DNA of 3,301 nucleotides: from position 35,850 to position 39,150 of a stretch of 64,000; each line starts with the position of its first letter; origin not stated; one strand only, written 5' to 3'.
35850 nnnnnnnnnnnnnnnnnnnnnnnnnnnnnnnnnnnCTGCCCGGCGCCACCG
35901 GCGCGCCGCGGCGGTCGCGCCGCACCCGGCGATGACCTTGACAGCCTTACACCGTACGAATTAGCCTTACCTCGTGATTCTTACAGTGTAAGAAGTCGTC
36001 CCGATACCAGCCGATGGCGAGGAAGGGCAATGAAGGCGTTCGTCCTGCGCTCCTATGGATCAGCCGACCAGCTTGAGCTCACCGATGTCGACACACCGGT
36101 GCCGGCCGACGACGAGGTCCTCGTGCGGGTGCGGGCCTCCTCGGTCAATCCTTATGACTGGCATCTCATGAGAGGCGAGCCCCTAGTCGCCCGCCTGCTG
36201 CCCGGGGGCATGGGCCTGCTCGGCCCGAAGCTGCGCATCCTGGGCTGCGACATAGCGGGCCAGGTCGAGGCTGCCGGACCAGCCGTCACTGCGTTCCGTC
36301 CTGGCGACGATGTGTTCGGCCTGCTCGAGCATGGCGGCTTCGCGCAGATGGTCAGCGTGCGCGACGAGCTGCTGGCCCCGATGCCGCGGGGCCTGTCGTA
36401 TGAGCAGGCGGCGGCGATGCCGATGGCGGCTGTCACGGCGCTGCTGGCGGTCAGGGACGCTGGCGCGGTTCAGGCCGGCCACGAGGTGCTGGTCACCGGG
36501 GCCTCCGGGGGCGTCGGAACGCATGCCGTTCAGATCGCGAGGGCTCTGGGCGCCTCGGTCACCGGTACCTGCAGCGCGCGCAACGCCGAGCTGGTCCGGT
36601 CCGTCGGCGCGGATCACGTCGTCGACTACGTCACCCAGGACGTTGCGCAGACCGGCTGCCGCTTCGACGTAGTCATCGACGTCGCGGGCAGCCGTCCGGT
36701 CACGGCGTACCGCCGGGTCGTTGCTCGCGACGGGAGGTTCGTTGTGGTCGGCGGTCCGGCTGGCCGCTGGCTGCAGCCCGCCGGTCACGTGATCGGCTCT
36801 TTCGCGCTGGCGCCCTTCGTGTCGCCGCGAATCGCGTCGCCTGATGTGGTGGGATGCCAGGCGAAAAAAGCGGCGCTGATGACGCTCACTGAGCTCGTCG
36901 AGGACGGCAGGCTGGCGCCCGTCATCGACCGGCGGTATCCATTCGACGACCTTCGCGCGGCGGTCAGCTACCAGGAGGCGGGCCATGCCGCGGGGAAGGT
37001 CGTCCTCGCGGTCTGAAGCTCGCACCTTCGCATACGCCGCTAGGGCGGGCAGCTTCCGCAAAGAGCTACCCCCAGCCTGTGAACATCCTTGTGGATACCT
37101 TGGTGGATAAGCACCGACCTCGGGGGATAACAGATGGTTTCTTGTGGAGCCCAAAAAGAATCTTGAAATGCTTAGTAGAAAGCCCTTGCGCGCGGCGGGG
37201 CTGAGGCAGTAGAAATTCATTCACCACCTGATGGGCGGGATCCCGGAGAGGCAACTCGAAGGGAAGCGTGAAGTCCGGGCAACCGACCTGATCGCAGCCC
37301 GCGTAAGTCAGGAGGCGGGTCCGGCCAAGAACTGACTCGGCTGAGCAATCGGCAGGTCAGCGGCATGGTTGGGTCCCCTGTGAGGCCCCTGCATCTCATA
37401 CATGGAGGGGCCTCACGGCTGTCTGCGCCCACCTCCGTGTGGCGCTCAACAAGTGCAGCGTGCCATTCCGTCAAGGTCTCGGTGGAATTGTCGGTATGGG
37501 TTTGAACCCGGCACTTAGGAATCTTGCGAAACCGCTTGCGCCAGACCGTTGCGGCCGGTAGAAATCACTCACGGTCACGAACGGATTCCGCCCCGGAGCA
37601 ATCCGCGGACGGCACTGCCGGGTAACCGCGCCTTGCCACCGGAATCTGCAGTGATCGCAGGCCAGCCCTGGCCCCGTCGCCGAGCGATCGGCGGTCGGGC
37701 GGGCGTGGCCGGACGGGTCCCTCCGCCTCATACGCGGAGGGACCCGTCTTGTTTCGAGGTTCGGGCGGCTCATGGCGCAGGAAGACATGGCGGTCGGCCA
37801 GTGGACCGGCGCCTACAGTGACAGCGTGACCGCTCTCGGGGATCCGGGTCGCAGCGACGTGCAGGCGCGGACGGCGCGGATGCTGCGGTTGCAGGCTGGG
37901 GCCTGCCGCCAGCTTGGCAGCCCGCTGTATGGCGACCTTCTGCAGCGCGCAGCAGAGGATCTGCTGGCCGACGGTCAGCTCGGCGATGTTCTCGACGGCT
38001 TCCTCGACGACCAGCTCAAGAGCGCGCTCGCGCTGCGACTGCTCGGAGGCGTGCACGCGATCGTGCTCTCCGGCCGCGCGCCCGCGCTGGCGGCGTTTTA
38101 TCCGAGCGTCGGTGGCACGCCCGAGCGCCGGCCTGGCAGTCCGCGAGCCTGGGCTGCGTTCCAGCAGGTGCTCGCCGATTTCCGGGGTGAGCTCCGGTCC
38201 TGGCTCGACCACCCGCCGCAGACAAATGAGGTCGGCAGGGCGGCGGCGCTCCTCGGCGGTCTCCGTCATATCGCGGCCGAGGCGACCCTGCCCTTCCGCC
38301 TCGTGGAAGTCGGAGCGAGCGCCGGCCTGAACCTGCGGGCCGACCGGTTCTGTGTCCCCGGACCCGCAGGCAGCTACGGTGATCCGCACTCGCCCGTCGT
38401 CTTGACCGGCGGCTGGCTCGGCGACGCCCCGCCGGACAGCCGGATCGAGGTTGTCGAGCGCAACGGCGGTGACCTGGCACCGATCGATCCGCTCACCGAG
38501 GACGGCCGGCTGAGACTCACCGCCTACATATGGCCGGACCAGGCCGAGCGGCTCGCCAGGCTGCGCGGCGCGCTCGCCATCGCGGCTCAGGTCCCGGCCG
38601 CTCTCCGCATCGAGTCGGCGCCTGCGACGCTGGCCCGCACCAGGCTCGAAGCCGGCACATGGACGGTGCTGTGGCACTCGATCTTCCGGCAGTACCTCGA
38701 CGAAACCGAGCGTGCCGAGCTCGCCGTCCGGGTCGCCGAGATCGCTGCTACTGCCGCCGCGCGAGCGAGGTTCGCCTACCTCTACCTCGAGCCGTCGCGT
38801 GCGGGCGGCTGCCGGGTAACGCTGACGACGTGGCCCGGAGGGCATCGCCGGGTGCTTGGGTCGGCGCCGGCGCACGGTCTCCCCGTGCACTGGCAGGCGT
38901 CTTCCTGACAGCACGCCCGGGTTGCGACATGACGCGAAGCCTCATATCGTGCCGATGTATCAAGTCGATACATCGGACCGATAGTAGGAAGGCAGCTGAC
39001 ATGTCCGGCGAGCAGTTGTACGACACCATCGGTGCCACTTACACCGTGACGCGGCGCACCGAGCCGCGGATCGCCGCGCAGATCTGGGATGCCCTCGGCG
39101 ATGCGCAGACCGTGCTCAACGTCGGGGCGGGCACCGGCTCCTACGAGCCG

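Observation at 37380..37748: Two 15-bp hairpins with an identical CTCATAC loop and six compensated stem substitutions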

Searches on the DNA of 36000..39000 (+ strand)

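Call 3: search_rna_families(source=window, start=36000, end=39000, threshold=evalue, max_evalue=1, show_alignments=4)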
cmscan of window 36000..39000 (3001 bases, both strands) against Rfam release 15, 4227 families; matches with E-value up to 1: 0.
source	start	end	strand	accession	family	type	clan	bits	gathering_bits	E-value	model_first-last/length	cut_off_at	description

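Call 59: search_with_rna_model(model_id=R1, sources=[L001, L002, L004, L005, L006, L007, L008, L009, L010, L011, L012, L013, L014, L015, L016, L017, L018, L019, L020, L021, L022, L023, L024, L025, L026, L027, L028, L029, L030, L031, L032, L033, L034, L035, L036, L037, L038, L039, L040, L041, L042, L043, L044, L045, L046, L047, L048, L049, L050, L051, L052, L053, L054, L055, L056, L057, L058, L059, L060, L061, L062, L063, L064, L065, L066, L067, L068, L069, L070, L071, L072, L073, L074, L075, L076, L077, L078, L079, L080, L081, L082, L083, L084, L086, L087, L088, L089, L090, L091, L092, L093, L094, L095, L096, L097, L098, L099, L100, L101, window], max_evalue=0.001, make_alignment=true)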
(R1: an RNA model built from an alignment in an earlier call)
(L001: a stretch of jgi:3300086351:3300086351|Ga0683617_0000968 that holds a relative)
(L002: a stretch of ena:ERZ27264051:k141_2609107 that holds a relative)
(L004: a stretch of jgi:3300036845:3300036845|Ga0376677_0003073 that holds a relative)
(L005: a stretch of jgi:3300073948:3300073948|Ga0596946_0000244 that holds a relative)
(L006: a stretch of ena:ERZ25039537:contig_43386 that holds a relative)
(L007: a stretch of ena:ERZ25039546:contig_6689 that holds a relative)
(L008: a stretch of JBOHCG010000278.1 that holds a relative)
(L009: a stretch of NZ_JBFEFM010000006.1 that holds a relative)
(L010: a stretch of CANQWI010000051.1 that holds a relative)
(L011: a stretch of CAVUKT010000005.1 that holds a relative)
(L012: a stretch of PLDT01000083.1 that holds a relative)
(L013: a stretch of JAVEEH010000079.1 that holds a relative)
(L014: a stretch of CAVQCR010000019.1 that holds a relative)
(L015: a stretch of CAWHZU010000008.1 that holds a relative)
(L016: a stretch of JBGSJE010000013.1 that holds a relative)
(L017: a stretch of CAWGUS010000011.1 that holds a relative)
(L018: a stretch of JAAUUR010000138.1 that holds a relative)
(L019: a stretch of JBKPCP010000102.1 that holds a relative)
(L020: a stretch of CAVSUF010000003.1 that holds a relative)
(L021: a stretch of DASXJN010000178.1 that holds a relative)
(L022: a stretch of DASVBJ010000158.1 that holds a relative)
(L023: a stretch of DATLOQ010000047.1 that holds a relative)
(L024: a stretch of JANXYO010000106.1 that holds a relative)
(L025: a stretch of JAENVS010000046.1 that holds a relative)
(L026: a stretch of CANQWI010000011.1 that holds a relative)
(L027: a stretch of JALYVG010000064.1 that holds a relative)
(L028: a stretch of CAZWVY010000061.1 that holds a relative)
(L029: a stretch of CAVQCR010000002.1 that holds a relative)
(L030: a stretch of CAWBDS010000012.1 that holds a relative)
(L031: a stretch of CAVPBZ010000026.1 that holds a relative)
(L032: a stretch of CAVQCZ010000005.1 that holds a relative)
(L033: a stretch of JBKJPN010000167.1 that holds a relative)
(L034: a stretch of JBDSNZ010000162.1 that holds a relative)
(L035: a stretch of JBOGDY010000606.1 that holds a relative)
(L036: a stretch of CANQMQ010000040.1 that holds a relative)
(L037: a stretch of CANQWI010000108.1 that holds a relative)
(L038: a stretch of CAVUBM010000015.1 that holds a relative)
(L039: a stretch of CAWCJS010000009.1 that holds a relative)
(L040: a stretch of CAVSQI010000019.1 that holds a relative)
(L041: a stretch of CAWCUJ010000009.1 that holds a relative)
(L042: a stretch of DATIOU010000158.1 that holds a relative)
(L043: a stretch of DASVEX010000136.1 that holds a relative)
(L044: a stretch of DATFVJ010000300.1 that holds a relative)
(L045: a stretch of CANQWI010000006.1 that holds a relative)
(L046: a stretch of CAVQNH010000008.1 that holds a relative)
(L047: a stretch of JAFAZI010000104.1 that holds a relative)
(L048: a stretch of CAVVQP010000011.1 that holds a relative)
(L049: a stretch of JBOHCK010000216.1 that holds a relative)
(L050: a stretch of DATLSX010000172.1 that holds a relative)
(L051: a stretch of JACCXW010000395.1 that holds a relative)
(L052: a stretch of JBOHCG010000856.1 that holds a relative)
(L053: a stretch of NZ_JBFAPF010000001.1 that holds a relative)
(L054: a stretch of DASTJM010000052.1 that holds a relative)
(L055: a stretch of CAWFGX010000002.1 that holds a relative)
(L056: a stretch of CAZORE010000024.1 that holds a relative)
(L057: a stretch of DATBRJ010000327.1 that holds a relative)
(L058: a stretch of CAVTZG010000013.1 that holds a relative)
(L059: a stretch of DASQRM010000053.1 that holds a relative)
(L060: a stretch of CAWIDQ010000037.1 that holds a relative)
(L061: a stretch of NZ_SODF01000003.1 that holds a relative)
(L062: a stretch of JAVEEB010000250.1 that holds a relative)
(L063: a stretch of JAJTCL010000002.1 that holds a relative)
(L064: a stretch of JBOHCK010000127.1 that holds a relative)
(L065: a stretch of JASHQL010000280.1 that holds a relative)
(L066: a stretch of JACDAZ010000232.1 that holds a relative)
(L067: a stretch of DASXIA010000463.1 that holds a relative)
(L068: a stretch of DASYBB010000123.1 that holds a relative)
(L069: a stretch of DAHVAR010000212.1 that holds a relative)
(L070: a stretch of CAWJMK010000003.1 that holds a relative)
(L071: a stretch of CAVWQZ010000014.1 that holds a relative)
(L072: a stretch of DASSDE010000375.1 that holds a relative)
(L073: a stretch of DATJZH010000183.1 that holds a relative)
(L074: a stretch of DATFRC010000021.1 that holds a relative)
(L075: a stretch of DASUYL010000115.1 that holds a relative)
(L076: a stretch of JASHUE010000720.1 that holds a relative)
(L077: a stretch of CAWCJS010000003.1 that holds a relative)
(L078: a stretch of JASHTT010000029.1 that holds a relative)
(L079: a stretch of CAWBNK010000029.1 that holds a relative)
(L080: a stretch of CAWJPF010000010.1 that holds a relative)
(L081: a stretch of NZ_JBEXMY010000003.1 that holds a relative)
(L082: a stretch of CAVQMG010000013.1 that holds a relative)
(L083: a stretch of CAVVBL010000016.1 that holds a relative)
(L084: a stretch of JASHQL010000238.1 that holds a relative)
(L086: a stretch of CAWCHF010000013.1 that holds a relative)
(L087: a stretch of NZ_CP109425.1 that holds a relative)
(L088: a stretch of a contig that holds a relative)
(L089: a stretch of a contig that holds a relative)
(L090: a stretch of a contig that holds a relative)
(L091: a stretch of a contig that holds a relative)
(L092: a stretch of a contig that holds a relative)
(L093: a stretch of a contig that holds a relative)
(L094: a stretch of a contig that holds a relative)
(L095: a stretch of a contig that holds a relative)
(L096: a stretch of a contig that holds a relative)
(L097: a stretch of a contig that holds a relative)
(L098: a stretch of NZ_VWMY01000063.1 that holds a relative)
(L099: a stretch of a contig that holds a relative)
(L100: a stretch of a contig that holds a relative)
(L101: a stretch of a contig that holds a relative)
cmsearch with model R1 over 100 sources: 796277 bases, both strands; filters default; matches with E-value up to 0.001: 114.
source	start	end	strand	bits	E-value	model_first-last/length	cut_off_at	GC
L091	4778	4970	+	185.5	4.5e-42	1-194/194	no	0.69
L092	2592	2786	-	184.9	6.2e-42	1-194/194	no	0.71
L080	7774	7970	+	176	8.1e-40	1-194/194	no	0.66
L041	5426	5618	-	172.1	7.1e-39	1-194/194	no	0.66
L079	1544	1742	-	172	7.6e-39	1-194/194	no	0.69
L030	5082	5277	-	167.7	7.8e-38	1-194/194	no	0.67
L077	3689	3883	+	163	1.1e-36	1-194/194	no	0.7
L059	1660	1857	+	162.6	1.3e-36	1-194/194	no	0.68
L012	1529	1721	+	161.6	2.3e-36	1-194/194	no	0.66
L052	72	265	+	160.8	3.6e-36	1-194/194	no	0.66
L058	3544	3742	-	160.4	4.4e-36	1-194/194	no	0.68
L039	4498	4693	+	158.6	1.2e-35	1-194/194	no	0.65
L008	4646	4843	-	156.4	4e-35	1-194/194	no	0.7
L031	4934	5126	-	150.1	1.3e-33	1-194/194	no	0.72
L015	2252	2445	-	145.3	1.8e-32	1-194/194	no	0.71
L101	3624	3814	+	144.4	3e-32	1-194/194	no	0.73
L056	6854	7050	-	141.6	1.4e-31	1-194/194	no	0.71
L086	7365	7559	-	139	5.8e-31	1-194/194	no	0.7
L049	1715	1967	-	137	1.8e-30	1-194/194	no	0.66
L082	5802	5995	+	135.5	4e-30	1-194/194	no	0.69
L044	5981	6173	+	133.2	1.4e-29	1-194/194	no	0.74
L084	1262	1456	-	132.6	2e-29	1-194/194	no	0.67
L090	208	399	-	132.2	2.5e-29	1-194/194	no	0.71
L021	6831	7025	-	130.3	7e-29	1-194/194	no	0.62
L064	4665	4937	-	127.9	2.6e-28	1-194/194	no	0.69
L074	7090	7284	-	126.1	7.3e-28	1-194/194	no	0.67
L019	5906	6104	+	125.6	9.4e-28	1-194/194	no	0.67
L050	4243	4437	+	119.1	3.4e-26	1-194/194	no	0.71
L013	152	347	-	116.3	1.6e-25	1-194/194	no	0.68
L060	3483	3677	+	115.2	2.9e-25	1-194/194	no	0.67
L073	1000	1194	-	115.1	3e-25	1-194/194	no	0.71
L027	7660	7851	-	113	9.9e-25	1-194/194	no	0.67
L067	7121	7319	+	111.4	2.4e-24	1-194/194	no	0.66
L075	481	673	-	106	4.6e-23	1-194/194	no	0.63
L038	397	621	+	105.8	5.1e-23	1-194/194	no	0.68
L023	5548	5746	+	105.8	5.3e-23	1-194/194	no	0.68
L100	3306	3505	-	104.5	1.1e-22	1-194/194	no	0.64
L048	3325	3542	+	103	2.4e-22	1-194/194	no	0.63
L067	7516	7708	+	100.2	1.2e-21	1-194/194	no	0.69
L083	4313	4506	+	98.8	2.5e-21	1-194/194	no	0.64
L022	1718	1932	-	97.8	4.4e-21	1-194/194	no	0.7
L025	4385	4577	+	96.8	7.5e-21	1-194/194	no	0.65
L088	5821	6020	-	96.6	8.4e-21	1-194/194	no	0.68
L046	5953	6167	+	96.5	8.9e-21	1-194/194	no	0.71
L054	2437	2654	-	96.2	1e-20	1-194/194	no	0.59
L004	3695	3883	+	95.7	1.3e-20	1-194/194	no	0.7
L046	5450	5675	+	93.7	4.1e-20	1-194/194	no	0.69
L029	3993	4190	+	93.7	4.1e-20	1-194/194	no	0.69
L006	2999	3198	+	93.2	5.3e-20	1-194/194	no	0.68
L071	2929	3173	-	92.8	6.6e-20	1-194/194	no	0.67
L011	7103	7309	-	92.8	6.8e-20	1-194/194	no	0.74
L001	3809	3998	+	92.6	7.6e-20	1-194/194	no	0.71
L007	3540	3733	+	92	1e-19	1-194/194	no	0.62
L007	3124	3322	+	92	1e-19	1-194/194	no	0.66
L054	2975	3198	-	91.9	1.1e-19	1-194/194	no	0.64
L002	3685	3872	+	90.9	1.9e-19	1-194/194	no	0.71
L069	115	369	+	88.6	6.9e-19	1-194/194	no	0.69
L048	2450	2667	+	87.5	1.2e-18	1-194/194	no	0.63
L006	3407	3594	+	86.4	2.2e-18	1-194/194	no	0.64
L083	3998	4198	+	86.4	2.3e-18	1-194/194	no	0.68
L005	3744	3931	+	86.2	2.6e-18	1-194/194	no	0.68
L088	5412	5600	-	86.2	2.6e-18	1-194/194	no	0.63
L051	1290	1488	-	84.1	8.2e-18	1-194/194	no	0.65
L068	2706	2896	-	83.5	1.1e-17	1-194/194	no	0.77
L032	1751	1954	+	82.2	2.3e-17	1-194/194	no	0.65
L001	3461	3661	+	81.8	2.9e-17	1-194/194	no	0.63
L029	4390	4581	+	80.7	5.4e-17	1-194/194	no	0.66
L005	3382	3582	+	78.4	1.9e-16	1-194/194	no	0.64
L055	917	1101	-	77.8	2.6e-16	1-194/194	no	0.76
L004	3346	3547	+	77.3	3.5e-16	1-194/194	no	0.64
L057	5640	5838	+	75.8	8e-16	1-194/194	no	0.66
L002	3336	3537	+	73.6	2.6e-15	1-194/194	no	0.62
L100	2955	3144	-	72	6.3e-15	1-194/194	no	0.62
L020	4859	5049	+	68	5.7e-14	1-194/194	no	0.76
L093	6952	7164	+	67.4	8.1e-14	1-194/194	no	0.65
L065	2190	2376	-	63.8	5.8e-13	1-194/194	no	0.66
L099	5079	5285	-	60.8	3e-12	1-194/194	no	0.65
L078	2662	2784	+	60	4.7e-12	1-194/194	no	0.72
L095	1446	1681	-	56.4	3.5e-11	1-194/194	no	0.68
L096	4914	5211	+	54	1.3e-10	1-194/194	no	0.68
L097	2675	2828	-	53.8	1.5e-10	1-194/194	no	0.68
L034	3756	3887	-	53.4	1.8e-10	1-194/194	no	0.68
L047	1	63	+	50.3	1e-09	132-194/194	5'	0.63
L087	7537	7701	-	48.8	2.3e-09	1-194/194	no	0.68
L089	5771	5926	-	48.8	2.3e-09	1-194/194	no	0.65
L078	2885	3010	+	48.3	2.9e-09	1-194/194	no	0.65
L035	1501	1551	-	47.5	4.6e-09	144-194/194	5'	0.69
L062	1637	1811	-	47.4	5e-09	1-194/194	no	0.67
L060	3257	3441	+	46.9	6.6e-09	1-194/194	no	0.63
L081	7400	7554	-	45.7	1.3e-08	1-194/194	no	0.69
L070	170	314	+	44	3.2e-08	1-194/194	no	0.7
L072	2237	2391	-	43.4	4.4e-08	1-194/194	no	0.69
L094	1306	1470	+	42.4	7.5e-08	1-194/194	no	0.68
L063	625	750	+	42.1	9.3e-08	1-194/194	no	0.64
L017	3723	3860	-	41.9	1e-07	1-194/194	no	0.7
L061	911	1066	-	40.9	1.7e-07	1-194/194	no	0.69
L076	3555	3727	+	39.1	4.8e-07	1-194/194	no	0.71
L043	4282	4467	+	38.2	7.7e-07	1-194/194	no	0.65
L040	7396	7496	+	37.6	1.1e-06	1-194/194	no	0.67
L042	6351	6484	-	37.3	1.3e-06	1-194/194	no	0.71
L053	7851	7978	-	37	1.5e-06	1-194/194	no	0.68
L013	50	194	+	34.3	6.6e-06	1-194/194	no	0.66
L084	1180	1304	+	33.9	8.4e-06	1-194/194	no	0.64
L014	5932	6072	+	33.5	1e-05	1-194/194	no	0.68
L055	445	561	-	31.3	3.5e-05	1-194/194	no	0.6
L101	3772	3873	-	29.6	8.7e-05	1-194/194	no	0.69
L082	5953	6075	-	28.9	0.00013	1-194/194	no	0.62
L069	327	462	-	27.9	0.00023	1-194/194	no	0.6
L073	917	1042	+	27.6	0.00027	1-194/194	no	0.69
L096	5169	5322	-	26.1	0.0006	1-194/194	no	0.66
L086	7258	7407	+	25.8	0.00074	1-194/194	no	0.65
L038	579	674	-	25.3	0.00094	1-194/194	no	0.68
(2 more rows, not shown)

Alignment A3: 114 matches aligned to the model, 503 columns, each read 5' to 3' on its own strand. Consensus structure (alignment columns), stored with it:
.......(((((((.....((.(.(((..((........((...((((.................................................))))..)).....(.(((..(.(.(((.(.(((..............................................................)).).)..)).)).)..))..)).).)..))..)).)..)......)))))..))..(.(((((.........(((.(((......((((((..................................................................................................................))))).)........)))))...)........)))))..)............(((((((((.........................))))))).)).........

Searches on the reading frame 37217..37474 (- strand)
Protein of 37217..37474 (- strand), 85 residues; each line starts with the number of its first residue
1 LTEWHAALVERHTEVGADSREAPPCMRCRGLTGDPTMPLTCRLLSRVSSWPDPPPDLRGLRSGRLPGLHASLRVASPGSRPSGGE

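Call 12: search_protein_families(library=pfam, proteins=[window:37217-37474:-])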
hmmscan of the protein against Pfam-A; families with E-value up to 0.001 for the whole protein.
window:37217-37474:- (85 aa): 0 families
